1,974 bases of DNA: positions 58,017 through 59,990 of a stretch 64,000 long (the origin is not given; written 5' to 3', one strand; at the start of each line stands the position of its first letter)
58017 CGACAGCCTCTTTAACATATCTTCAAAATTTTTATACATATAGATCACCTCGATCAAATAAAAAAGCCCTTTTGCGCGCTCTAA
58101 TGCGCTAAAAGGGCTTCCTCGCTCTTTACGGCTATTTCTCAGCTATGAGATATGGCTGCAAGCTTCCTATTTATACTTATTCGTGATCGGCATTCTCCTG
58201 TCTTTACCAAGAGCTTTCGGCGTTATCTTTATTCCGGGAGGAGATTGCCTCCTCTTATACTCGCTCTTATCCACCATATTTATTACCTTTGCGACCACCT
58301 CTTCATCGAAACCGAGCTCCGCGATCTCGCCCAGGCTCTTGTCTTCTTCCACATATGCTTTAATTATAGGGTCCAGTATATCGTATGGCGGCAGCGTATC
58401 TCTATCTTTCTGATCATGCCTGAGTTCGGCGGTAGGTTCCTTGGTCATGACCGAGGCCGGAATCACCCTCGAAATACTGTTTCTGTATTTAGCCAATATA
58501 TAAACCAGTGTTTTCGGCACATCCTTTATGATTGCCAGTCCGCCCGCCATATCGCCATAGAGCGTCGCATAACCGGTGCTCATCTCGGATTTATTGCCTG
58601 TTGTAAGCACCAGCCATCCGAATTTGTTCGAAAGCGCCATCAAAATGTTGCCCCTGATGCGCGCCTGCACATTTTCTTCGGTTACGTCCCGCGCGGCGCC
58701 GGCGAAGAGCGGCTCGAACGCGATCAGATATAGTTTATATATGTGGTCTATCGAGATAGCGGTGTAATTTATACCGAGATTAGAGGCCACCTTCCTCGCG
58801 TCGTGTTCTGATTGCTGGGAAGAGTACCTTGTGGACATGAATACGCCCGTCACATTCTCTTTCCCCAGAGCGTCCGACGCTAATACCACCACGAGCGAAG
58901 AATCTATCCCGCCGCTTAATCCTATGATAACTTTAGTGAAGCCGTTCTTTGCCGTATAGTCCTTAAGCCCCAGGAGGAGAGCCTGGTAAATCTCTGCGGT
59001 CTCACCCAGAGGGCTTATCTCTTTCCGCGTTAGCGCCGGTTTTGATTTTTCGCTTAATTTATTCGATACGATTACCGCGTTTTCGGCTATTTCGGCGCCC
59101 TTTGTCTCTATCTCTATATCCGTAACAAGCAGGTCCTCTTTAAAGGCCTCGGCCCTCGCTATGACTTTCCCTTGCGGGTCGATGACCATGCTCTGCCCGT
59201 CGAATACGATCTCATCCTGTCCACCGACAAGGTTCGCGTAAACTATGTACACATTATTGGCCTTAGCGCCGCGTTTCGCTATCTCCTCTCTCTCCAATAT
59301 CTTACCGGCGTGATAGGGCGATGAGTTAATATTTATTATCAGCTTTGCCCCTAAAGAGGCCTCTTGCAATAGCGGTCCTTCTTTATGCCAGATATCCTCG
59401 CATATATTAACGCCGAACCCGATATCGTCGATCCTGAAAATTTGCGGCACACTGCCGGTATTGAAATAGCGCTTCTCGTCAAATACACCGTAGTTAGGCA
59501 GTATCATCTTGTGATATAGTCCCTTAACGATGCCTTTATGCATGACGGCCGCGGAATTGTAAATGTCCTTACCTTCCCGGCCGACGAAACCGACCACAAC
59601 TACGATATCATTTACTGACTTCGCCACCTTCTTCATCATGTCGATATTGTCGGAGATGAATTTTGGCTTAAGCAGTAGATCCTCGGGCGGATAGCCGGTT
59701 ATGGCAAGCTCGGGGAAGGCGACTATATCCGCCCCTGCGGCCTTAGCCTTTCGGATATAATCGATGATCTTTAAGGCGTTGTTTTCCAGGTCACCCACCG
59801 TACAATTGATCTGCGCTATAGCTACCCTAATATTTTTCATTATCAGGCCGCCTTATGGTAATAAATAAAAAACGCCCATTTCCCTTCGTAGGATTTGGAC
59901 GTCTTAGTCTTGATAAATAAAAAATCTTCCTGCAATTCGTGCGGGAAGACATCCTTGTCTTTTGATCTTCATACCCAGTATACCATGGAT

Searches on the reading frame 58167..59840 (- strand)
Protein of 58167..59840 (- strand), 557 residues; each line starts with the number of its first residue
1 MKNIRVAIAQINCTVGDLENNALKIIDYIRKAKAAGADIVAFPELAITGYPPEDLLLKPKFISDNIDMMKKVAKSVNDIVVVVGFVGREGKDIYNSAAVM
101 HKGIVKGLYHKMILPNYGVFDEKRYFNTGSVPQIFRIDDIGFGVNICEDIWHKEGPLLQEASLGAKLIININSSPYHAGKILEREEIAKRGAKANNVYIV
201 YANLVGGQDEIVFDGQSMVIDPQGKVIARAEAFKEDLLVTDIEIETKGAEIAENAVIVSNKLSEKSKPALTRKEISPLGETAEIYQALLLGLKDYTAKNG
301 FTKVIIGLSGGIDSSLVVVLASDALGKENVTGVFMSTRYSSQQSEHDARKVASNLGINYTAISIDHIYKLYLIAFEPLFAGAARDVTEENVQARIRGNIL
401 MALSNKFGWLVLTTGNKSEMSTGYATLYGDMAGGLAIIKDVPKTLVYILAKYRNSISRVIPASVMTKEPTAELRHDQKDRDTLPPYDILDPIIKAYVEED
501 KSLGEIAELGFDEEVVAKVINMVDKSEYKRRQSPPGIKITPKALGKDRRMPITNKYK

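Call 83: search_protein_families(library=pfam, proteins=[window:58167-59840:-], max_evalue=0.000001)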
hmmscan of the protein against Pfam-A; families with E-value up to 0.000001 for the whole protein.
window:58167-59840:- (557 aa): 2 families
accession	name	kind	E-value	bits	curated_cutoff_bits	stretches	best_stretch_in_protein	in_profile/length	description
PF02540.23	NAD_synthase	-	4.5e-75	252.3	21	1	285-532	2-241/242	NAD synthase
PF00795.27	CN_hydrolase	-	3.5e-41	141.7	23.2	1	5-246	1-250/256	Carbon-nitrogen hydrolase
